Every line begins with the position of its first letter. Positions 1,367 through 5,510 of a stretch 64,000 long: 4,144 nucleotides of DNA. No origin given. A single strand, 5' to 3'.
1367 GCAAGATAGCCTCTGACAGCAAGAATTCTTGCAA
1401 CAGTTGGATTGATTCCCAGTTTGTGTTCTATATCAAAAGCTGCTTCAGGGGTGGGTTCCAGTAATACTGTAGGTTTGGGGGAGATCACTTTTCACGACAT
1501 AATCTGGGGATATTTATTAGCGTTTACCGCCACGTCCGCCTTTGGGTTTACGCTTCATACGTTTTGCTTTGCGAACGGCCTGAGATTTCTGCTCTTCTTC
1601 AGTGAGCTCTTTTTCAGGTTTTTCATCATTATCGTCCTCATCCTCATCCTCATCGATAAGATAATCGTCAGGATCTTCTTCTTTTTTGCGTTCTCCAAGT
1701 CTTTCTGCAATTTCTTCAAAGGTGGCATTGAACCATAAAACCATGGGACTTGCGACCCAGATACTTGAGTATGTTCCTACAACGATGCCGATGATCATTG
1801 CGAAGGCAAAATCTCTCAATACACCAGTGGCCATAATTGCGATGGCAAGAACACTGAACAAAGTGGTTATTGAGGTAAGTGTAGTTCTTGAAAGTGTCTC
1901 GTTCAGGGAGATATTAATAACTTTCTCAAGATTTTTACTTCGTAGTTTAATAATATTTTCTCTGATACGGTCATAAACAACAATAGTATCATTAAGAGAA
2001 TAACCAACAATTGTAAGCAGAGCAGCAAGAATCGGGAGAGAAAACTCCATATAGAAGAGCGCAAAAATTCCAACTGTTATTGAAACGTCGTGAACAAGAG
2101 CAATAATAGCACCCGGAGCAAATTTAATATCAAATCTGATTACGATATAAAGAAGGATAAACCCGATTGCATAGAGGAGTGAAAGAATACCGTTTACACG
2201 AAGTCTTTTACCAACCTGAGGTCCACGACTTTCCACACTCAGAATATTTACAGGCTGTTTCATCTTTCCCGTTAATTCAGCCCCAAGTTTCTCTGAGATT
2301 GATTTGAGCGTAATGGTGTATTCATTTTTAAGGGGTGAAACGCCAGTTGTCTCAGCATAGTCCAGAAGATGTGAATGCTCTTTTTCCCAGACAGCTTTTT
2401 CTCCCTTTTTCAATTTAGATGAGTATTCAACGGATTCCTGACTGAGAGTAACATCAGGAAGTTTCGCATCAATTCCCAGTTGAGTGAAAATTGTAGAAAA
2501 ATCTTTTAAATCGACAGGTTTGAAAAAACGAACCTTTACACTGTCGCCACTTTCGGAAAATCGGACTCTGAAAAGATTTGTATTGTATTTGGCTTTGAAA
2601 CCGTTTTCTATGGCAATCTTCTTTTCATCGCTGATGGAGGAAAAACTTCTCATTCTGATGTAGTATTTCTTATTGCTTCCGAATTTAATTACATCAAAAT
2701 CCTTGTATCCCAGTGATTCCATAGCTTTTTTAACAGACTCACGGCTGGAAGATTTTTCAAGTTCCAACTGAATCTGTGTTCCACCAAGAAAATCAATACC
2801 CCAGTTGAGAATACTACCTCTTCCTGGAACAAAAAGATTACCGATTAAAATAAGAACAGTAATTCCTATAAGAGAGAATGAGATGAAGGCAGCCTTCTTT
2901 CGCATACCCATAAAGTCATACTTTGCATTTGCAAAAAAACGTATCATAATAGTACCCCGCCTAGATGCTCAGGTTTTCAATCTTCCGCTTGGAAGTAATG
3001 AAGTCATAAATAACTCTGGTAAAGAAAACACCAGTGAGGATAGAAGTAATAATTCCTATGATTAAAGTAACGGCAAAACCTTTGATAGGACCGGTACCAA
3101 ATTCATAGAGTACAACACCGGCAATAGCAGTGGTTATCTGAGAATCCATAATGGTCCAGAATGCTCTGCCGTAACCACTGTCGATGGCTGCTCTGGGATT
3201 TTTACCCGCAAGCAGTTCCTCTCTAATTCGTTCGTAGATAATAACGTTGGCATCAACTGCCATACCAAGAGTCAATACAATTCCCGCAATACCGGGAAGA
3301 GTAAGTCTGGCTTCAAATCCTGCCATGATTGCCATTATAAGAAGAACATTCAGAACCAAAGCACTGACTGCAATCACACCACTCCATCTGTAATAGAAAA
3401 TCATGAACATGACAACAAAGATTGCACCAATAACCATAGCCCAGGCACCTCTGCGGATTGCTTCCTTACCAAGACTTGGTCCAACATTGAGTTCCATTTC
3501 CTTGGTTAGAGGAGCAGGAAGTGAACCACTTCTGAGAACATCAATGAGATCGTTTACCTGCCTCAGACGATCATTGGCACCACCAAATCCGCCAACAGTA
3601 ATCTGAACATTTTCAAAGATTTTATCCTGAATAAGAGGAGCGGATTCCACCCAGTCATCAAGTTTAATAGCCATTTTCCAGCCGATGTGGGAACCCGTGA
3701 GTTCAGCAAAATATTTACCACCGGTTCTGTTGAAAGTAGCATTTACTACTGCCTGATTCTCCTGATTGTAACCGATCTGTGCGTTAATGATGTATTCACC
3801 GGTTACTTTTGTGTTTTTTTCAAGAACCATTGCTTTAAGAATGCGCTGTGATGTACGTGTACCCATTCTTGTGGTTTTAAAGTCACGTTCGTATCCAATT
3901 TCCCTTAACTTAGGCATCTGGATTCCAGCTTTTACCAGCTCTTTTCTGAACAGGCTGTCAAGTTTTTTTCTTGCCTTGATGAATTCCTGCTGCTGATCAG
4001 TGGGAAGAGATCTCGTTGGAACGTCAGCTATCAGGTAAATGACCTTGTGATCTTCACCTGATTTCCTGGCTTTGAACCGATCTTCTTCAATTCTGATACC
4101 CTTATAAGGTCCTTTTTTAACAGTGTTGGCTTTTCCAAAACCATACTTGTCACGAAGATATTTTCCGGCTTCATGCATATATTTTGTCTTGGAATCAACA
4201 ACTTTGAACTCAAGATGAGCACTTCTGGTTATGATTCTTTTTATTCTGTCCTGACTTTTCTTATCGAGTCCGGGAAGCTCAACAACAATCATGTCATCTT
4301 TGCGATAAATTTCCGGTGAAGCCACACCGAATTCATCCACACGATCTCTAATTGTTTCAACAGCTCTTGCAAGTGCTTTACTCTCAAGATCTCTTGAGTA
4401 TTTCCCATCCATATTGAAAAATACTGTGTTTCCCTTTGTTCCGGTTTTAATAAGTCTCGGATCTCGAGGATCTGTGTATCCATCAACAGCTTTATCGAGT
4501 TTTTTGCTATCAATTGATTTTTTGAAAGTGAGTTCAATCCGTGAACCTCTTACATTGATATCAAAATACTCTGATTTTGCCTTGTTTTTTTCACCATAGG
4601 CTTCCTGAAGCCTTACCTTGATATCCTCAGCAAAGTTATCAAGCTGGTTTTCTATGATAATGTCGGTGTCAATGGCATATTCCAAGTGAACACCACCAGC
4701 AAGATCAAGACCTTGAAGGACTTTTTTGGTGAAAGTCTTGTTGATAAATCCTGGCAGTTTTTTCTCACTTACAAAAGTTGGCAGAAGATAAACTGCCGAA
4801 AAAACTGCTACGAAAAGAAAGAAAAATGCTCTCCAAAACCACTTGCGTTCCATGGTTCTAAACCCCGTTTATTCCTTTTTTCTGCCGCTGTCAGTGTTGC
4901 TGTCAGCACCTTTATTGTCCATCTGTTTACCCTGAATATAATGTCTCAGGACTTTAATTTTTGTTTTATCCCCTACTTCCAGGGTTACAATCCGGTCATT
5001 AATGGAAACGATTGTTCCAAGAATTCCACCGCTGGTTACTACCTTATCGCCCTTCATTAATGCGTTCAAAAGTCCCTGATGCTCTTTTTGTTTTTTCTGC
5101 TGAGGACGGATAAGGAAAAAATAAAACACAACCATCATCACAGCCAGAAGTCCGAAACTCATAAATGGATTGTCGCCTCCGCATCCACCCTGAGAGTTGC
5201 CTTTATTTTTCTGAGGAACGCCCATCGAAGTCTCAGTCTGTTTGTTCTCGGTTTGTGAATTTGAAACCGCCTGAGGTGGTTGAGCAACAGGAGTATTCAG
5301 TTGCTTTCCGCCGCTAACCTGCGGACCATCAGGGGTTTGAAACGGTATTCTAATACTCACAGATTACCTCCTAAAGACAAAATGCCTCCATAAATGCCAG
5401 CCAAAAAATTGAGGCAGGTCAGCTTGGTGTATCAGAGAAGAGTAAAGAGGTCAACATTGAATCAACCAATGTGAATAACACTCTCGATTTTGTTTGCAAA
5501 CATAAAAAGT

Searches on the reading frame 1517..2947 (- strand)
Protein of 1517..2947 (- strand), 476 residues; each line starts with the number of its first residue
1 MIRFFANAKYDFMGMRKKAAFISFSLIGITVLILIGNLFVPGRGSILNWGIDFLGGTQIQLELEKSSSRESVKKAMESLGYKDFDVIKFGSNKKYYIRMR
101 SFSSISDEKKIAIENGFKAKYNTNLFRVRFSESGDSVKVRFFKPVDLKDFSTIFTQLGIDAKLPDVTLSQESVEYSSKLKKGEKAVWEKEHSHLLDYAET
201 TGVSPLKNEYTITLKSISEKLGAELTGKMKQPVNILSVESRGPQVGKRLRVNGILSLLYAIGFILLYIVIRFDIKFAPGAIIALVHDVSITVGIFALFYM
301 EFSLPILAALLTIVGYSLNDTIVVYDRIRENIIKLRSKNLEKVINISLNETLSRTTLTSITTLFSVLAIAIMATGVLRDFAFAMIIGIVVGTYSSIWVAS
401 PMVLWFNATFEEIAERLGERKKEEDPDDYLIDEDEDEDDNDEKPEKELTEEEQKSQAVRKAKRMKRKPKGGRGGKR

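Call 8: search_protein_families(library=pfam, proteins=[window:1517-2947:-], max_evalue=0.001)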
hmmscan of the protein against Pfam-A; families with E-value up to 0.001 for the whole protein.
window:1517-2947:- (476 aa): 2 families
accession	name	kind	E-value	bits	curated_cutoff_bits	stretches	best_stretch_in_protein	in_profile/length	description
PF02355.23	SecD_SecF_C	-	9e-62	208.3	20.5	1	228-407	8-187/189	Protein export membrane protein SecD/SecF, C-terminal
PF07549.19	Sec_GG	-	1.9e-06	27.6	20.3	1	47-66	8-27/28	SecD/SecF GG Motif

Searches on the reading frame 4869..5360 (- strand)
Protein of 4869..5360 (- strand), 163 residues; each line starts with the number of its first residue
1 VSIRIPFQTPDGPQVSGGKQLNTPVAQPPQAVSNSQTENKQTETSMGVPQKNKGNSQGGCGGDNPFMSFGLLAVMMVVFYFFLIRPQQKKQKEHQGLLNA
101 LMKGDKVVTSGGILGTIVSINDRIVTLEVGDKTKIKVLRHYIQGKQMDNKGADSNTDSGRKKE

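Call 8: search_protein_families(library=pfam, proteins=[window:4869-5360:-], max_evalue=0.001)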
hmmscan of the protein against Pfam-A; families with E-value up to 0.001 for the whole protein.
window:4869-5360:- (163 aa): 1 family
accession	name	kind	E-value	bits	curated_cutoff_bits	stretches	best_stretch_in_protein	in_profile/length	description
PF02699.20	YajC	-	2.1e-29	101.7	28.2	1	68-143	2-77/78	Preprotein translocase subunit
